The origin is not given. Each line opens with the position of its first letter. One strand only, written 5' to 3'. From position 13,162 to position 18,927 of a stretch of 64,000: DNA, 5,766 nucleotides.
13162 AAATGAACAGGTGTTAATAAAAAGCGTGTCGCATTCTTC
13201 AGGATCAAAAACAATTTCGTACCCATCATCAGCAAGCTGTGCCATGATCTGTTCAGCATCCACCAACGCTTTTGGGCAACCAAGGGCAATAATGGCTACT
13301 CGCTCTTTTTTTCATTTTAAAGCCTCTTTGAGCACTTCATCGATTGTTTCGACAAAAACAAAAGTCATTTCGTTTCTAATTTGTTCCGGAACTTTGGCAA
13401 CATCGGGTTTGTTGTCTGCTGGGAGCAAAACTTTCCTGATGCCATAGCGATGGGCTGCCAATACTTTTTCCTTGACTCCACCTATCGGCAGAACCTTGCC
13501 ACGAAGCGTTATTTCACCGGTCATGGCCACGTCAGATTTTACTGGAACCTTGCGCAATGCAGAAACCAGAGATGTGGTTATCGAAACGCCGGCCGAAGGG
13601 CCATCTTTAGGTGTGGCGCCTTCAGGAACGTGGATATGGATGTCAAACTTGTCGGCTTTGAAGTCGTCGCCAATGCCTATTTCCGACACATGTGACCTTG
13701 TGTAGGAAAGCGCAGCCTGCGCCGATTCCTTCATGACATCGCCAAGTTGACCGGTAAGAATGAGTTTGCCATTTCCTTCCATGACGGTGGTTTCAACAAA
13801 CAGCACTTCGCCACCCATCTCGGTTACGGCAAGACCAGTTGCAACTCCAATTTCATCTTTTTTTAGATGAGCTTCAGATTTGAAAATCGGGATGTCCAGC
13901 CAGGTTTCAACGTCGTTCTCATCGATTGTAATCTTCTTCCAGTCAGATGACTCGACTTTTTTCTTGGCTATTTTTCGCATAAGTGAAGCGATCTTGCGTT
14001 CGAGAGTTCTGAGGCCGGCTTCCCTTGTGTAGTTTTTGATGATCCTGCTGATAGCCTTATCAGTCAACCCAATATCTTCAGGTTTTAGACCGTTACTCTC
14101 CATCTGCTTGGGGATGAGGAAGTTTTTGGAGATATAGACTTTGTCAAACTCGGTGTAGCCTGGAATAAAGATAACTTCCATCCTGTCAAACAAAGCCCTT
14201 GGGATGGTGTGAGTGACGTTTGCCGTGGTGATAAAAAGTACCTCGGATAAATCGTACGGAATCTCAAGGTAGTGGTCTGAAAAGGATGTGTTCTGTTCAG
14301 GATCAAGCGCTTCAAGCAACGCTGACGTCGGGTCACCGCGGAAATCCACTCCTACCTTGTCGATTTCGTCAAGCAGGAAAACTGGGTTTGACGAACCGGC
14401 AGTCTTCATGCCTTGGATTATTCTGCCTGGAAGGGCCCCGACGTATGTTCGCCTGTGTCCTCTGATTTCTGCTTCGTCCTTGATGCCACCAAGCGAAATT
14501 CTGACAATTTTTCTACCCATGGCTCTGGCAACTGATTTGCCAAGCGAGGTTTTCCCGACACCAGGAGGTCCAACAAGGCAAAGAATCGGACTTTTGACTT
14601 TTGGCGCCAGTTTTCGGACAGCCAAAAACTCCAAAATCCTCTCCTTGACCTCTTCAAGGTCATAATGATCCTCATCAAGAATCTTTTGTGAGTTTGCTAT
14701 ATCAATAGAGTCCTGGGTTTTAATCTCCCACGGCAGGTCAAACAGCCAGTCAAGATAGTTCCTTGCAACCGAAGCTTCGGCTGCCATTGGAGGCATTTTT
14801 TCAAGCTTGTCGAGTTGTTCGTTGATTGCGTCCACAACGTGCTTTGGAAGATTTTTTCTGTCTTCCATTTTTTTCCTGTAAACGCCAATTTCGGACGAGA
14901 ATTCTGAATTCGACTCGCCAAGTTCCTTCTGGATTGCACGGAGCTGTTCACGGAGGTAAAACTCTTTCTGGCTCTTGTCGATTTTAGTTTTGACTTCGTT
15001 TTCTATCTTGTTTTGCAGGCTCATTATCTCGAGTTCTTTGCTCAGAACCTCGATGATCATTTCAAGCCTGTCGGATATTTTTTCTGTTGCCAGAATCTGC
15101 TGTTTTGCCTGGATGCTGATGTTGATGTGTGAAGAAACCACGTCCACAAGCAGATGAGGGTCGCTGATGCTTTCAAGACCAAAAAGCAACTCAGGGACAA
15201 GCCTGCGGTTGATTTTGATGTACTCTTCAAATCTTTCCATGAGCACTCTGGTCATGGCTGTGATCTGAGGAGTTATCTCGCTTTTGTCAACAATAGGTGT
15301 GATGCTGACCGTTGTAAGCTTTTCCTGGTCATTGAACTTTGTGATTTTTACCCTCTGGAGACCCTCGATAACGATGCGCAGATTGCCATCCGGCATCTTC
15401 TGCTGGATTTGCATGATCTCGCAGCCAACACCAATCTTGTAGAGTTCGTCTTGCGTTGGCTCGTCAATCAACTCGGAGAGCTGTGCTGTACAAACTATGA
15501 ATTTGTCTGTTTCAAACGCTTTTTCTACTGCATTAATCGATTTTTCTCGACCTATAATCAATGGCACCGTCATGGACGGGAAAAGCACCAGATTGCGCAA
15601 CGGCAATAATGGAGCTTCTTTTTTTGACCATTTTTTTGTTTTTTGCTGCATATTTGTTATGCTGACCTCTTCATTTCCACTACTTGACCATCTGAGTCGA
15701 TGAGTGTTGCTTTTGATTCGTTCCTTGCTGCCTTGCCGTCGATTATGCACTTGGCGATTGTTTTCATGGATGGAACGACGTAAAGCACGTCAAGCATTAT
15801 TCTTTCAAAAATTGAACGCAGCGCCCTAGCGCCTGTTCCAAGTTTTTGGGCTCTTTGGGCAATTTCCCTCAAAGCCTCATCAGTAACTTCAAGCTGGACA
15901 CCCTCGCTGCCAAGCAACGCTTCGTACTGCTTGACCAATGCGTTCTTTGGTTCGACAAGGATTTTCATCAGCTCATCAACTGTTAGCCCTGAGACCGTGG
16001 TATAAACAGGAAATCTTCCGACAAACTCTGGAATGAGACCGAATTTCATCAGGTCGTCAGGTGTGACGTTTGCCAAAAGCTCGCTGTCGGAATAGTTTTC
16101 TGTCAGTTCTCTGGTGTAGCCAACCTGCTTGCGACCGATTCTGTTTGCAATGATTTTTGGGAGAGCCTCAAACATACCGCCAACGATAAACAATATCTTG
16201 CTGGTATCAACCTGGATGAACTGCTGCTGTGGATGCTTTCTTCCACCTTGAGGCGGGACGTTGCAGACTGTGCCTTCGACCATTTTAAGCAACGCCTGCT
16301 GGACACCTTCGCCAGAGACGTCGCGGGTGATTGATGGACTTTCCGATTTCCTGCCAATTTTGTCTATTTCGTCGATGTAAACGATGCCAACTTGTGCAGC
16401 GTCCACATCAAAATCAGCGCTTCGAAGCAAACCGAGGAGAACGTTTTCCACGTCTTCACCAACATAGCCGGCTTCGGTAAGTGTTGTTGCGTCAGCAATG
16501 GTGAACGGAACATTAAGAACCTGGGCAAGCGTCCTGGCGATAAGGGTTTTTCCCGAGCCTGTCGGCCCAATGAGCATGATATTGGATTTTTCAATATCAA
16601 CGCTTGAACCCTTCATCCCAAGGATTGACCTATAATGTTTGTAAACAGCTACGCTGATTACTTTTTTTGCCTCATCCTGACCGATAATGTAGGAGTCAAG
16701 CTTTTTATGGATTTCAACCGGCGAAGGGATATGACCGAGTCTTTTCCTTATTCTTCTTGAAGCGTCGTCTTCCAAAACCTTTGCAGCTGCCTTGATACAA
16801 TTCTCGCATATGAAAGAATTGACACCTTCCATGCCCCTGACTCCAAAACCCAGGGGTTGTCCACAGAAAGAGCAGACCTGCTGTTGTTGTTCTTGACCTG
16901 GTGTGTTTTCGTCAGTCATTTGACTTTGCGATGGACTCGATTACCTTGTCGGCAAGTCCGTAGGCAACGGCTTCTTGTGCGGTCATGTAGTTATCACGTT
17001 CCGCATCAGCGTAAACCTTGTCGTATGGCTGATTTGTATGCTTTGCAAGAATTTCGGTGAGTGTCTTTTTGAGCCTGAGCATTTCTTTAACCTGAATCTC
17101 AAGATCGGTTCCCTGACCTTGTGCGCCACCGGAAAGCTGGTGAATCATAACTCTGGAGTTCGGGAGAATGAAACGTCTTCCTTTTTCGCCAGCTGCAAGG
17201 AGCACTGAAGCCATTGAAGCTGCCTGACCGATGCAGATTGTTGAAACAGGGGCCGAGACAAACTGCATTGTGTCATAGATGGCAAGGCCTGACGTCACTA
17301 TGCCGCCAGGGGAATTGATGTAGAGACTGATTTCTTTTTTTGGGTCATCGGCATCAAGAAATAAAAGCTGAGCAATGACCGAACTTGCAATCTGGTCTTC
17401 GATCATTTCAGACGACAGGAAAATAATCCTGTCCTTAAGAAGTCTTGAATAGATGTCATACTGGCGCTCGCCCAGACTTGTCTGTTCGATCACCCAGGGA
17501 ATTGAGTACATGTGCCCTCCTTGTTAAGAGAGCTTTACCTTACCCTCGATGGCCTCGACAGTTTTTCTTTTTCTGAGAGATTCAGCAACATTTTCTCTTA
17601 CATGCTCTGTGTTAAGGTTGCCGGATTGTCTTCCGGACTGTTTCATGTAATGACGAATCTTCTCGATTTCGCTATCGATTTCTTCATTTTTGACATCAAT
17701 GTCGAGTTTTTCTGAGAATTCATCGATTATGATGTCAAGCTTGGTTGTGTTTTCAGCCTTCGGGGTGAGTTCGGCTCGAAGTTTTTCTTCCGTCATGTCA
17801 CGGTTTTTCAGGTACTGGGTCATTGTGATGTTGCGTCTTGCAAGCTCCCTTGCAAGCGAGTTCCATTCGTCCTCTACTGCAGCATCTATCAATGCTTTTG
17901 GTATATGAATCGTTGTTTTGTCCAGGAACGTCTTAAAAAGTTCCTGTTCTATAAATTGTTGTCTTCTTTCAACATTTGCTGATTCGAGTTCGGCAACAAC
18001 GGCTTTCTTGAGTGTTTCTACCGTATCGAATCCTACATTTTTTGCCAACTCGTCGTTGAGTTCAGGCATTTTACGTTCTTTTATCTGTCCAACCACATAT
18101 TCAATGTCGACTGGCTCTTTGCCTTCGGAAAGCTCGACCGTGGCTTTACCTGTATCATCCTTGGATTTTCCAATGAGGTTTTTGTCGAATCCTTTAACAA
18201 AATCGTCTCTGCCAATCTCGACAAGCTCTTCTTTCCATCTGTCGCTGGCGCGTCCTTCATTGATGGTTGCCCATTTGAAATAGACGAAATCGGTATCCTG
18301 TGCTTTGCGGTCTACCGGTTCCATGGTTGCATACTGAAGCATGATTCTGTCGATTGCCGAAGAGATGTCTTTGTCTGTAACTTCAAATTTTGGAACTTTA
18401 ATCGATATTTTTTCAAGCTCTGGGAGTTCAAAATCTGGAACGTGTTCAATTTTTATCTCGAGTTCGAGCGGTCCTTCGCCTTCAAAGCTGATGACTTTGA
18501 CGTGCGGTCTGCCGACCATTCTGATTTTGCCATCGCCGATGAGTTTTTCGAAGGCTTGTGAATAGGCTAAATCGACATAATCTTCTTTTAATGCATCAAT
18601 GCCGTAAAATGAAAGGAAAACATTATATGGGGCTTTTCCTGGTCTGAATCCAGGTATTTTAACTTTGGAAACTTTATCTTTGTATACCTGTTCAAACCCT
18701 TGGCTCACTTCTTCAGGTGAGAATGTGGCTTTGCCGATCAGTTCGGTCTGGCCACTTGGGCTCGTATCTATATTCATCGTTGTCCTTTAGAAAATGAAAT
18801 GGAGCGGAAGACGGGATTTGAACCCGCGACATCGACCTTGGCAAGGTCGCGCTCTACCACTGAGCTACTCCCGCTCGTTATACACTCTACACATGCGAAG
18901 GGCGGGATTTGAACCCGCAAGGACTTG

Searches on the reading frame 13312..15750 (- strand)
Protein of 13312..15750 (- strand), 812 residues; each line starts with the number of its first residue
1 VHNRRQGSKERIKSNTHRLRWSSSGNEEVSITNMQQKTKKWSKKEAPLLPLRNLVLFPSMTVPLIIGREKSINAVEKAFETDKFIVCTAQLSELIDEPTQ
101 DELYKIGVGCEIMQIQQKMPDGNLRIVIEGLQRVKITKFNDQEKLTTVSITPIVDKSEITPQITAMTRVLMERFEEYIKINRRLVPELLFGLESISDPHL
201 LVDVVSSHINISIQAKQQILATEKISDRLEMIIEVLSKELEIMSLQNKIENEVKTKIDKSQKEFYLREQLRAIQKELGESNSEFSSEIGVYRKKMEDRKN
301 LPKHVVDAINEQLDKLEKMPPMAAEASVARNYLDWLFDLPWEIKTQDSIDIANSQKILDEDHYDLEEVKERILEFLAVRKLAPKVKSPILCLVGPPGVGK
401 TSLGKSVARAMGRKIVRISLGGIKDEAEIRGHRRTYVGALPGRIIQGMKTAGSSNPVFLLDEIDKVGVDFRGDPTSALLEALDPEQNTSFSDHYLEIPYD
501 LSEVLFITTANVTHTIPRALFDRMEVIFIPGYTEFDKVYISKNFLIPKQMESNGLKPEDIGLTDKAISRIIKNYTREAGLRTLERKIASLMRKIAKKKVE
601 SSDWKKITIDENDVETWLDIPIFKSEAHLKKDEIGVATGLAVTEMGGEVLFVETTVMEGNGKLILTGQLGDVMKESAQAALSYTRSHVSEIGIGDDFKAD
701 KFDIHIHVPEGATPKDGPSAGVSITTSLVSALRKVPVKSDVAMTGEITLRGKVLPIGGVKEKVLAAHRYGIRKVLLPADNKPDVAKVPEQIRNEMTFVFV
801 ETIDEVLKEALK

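Call 12: search_protein_families(library=pfam, proteins=[window:13312-15750:-], max_evalue=0.001)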
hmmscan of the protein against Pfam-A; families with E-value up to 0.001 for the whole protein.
window:13312-15750:- (812 aa): 9 families
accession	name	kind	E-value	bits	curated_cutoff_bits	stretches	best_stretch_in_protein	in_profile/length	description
PF05362.19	Lon_C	-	6.6e-89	297.3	21.1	1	609-811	2-203/205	Lon protease (S16) C-terminal proteolytic domain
PF02190.22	LON_substr_bdg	-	1e-45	156.6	28.7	1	46-238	2-200/200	ATP-dependent protease La (LON) substrate-binding domain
PF00004.35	AAA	-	2.3e-23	83.5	21.2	1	390-528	1-127/131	ATPase family associated with various cellular activities (AAA)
PF22667.2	Lon_lid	-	8e-21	73.9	27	1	551-605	1-55/57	Lon protease AAA+ ATPase lid domain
PF13541.12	ChlI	-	4.4e-09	36.7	27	1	652-780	1-121/121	Subunit ChlI of Mg-chelatase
PF07728.20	AAA_5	-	6.6e-07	29.9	22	1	390-467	2-79/139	AAA domain (dynein-related subfamily)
PF13191.12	AAA_16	-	0.00076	20.5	32.6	0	387-423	24-60/167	AAA ATPase domain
PF08298.17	AAA_PrkA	-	0.0008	19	25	0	359-414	58-112/358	PrkA AAA domain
PF07724.20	AAA_2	-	0.00093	19.7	27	0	391-518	7-131/166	AAA domain (Cdc48 subfamily)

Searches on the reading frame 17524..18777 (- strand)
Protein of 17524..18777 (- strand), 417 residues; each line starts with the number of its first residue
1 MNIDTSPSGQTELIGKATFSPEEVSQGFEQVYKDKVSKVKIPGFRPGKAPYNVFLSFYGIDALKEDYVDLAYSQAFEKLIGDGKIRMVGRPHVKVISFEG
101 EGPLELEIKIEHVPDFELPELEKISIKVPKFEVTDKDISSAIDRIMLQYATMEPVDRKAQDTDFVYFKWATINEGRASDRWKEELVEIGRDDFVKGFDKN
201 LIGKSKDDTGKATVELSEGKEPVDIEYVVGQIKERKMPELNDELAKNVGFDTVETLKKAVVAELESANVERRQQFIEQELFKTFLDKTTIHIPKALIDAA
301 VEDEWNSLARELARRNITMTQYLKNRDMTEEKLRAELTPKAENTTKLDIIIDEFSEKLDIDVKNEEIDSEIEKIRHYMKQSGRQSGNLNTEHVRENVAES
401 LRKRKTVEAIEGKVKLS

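Call 12: search_protein_families(library=pfam, proteins=[window:17524-18777:-], max_evalue=0.001)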
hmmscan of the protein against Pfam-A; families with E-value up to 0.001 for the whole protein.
window:17524-18777:- (417 aa): 2 families
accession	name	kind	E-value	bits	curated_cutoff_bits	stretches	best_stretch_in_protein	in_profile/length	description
PF05697.18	Trigger_N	-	1.6e-30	106.7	22.2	1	2-145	2-144/144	Bacterial trigger factor protein (TF)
PF05698.19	Trigger_C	-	4.4e-20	72.8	22.7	1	252-410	1-160/162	Bacterial trigger factor protein (TF) C-terminus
